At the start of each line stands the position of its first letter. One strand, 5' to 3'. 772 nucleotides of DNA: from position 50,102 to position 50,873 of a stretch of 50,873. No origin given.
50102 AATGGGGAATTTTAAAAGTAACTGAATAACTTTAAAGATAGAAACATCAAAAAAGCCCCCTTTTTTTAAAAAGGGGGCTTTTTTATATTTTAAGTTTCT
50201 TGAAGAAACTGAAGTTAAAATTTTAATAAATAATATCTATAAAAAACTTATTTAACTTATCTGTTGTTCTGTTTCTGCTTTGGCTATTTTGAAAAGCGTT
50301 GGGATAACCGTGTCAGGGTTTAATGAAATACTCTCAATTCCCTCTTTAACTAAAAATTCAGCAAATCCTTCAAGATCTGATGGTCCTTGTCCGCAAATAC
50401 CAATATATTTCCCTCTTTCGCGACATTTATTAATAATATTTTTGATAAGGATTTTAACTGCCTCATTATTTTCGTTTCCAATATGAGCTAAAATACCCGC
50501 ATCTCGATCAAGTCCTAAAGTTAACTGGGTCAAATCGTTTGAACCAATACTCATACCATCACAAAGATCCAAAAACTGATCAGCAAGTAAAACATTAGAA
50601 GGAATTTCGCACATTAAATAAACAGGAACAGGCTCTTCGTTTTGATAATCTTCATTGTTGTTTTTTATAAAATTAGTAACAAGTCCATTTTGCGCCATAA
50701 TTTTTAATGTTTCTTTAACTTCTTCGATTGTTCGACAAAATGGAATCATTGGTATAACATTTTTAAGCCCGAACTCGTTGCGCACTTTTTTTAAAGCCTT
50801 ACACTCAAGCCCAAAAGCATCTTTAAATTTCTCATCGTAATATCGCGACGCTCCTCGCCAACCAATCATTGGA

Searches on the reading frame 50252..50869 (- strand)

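Call 10: search_protein_families(library=pfam, proteins=[window:50252-50869:-], max_evalue=0.1)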
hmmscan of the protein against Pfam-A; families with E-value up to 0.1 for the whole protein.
window:50252-50869:- (205 aa): 1 family
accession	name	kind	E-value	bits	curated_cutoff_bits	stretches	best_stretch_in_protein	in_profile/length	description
PF02896.24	PEP-utilizers_C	-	8.4e-41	140.5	22.8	1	1-198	105-291/293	PEP-utilising enzyme, PEP-binding domain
